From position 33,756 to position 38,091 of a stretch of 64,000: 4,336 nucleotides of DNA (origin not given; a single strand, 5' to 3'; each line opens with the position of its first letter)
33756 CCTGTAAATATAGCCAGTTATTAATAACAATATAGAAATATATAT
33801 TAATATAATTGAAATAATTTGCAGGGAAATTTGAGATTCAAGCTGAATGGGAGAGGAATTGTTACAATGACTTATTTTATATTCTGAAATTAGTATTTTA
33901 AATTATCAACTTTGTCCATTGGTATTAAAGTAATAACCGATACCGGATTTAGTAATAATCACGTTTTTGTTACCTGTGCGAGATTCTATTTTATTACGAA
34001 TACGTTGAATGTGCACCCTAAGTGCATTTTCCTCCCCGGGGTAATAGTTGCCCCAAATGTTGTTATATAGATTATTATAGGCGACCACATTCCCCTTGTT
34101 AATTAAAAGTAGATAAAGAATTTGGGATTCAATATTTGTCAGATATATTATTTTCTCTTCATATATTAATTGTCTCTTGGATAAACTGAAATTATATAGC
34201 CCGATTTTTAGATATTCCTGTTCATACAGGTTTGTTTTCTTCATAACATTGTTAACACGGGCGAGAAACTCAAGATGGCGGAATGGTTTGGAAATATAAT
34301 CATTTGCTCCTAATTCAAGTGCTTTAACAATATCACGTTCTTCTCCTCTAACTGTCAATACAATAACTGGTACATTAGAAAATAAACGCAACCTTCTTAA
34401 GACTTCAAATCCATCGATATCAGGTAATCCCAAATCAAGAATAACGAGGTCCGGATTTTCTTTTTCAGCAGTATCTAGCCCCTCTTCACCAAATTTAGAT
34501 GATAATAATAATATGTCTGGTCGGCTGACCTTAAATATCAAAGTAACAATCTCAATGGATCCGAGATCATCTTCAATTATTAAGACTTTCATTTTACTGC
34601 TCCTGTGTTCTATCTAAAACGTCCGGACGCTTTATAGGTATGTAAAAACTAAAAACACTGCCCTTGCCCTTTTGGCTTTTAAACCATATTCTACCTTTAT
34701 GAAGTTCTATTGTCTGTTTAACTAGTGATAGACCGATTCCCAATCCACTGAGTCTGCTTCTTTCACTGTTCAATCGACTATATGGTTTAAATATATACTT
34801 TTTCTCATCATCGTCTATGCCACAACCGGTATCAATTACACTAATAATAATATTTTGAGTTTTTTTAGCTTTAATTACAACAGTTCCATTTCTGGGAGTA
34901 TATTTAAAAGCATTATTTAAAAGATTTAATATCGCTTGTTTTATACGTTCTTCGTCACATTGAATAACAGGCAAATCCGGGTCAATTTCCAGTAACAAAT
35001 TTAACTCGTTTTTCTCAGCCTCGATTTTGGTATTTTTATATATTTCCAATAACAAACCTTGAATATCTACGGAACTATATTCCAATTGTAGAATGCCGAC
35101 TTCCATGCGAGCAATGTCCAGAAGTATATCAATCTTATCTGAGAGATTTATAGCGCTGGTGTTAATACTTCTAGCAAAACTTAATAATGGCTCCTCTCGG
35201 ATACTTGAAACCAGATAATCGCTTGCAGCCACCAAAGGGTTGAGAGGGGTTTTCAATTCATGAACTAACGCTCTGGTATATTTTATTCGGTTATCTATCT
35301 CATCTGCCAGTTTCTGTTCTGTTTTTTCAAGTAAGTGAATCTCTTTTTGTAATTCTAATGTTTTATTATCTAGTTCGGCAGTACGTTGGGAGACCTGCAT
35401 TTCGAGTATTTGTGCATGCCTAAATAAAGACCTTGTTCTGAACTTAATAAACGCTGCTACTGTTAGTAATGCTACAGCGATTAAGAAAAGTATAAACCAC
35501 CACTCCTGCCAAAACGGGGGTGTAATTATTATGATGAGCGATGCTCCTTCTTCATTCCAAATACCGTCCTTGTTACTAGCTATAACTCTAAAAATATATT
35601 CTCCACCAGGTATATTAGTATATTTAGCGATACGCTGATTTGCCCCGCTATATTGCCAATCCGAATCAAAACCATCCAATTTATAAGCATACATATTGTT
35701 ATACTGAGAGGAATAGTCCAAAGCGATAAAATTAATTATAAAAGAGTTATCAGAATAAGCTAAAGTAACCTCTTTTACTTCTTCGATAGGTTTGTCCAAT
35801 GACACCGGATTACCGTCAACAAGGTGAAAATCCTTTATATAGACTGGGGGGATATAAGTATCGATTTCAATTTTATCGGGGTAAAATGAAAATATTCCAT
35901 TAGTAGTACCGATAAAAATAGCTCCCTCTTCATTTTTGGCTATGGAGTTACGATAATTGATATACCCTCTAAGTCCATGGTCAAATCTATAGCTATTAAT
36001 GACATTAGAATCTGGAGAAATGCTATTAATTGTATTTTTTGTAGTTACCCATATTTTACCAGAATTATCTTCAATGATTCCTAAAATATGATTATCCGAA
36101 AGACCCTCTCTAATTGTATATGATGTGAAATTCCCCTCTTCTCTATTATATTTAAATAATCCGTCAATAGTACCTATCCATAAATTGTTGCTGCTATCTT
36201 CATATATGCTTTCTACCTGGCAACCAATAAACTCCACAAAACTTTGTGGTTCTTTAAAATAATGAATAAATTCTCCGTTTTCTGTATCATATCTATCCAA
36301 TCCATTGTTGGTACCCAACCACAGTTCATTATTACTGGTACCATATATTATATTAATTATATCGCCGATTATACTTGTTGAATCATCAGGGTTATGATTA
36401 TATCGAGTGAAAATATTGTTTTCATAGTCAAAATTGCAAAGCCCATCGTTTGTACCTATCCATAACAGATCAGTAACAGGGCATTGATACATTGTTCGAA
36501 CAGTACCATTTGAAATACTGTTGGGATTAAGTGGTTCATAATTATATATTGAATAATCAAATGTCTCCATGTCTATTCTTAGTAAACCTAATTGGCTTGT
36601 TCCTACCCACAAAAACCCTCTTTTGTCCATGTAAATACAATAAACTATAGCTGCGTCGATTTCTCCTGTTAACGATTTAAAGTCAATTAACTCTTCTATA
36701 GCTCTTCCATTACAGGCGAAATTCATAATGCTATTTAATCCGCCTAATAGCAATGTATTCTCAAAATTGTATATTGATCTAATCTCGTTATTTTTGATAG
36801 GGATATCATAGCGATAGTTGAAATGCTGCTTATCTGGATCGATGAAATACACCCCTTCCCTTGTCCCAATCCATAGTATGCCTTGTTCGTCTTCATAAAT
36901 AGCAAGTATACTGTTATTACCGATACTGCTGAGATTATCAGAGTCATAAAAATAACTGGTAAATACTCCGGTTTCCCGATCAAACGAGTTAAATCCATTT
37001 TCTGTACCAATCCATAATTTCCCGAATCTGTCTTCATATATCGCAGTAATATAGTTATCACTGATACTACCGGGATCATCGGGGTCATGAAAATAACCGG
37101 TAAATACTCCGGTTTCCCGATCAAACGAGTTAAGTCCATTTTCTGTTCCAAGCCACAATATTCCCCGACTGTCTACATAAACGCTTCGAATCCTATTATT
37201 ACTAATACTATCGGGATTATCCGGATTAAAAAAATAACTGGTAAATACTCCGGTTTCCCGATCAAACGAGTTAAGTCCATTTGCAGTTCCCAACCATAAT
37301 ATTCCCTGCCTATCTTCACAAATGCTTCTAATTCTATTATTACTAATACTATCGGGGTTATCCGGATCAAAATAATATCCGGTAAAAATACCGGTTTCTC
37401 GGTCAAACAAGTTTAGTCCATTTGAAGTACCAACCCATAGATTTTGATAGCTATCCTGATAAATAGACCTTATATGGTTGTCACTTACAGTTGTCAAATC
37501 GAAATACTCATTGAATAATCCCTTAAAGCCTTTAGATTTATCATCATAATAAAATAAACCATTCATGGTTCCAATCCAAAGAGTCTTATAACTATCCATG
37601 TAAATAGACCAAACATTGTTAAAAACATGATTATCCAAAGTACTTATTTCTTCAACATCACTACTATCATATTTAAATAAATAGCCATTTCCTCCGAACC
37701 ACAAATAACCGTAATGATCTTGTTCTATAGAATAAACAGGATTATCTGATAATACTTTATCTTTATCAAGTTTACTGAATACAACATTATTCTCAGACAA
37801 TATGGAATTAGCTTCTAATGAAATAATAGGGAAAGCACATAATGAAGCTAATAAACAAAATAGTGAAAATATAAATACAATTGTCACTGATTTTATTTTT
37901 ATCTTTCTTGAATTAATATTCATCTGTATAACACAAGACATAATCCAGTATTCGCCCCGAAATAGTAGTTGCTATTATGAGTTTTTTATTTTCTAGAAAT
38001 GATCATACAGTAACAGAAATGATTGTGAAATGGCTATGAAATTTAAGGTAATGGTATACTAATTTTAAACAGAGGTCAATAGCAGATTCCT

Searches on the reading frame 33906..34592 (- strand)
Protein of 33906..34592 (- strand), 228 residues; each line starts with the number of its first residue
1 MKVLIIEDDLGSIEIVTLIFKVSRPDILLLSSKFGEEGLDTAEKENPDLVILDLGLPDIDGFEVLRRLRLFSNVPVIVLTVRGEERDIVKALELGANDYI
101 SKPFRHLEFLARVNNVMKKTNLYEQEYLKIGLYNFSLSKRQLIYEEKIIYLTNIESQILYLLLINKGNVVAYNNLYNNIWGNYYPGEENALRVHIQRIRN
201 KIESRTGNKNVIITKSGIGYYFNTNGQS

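Call 16: search_protein_families(library=pfam, proteins=[window:33906-34592:-], max_evalue=0.001)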
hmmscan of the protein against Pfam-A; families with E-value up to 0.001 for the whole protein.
window:33906-34592:- (228 aa): 2 families
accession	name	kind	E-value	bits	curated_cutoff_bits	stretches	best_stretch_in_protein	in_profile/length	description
PF00072.30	Response_reg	-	2.4e-24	86.1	30.2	1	3-113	1-110/111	Response regulator receiver domain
PF00486.34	Trans_reg_C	-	9.9e-20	70.8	26.2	1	149-222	4-77/77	Transcriptional regulatory protein, C terminal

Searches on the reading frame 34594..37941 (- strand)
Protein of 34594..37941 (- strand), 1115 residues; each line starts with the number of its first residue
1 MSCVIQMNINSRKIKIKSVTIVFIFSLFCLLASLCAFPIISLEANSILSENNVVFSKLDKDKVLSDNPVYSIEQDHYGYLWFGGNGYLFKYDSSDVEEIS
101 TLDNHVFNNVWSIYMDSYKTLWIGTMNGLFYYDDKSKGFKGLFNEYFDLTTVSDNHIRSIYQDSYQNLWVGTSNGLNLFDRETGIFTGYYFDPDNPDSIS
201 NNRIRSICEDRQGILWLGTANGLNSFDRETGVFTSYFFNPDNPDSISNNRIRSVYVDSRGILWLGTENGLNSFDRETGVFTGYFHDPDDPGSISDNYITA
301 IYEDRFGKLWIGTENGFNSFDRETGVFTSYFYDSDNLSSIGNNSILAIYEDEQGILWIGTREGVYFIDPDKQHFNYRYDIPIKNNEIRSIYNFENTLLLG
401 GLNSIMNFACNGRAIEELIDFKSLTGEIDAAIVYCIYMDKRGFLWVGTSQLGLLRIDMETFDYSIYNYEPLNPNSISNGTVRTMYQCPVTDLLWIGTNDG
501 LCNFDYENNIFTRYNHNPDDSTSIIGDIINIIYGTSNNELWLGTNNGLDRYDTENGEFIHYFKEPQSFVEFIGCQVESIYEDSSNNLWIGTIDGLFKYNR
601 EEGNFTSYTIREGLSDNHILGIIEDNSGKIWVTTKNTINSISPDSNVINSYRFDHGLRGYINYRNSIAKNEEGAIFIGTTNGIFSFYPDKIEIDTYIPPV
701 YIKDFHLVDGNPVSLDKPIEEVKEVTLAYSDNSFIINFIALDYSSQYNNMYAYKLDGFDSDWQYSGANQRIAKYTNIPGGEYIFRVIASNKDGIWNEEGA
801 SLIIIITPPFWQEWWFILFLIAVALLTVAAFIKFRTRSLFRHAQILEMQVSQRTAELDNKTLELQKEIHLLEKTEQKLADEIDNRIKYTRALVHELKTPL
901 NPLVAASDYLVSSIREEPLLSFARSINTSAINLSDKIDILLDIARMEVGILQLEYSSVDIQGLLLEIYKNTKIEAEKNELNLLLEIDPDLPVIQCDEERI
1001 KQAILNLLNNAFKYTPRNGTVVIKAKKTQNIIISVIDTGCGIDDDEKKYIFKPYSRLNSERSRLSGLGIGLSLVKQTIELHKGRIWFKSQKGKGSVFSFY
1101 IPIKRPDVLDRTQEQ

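Call 16: search_protein_families(library=pfam, proteins=[window:34594-37941:-], max_evalue=0.001)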
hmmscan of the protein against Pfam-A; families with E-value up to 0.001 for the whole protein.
window:34594-37941:- (1115 aa): 5 families
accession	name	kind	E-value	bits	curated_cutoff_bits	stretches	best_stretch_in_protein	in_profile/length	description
PF07494.17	Reg_prop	-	3.9e-62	198.6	20.4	6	199-221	2-24/24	Two component regulator propeller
PF02518.31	HATPase_c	-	5.3e-27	94.9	26.4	1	996-1104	2-110/111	Histidine kinase-, DNA gyrase B-, and HSP90-like ATPase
PF07495.19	Y_Y_Y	-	2.8e-16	59.6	26.6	1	742-806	1-64/65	Y_Y_Y domain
PF23748.1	Beta-prop_LRRK2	-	3.2e-12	46.5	26.9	0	428-461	271-304/359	LRRK2 beta propeller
PF00512.31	HisKA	-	5.2e-05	23.6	26.9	1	889-947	6-64/66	His Kinase A (phospho-acceptor) domain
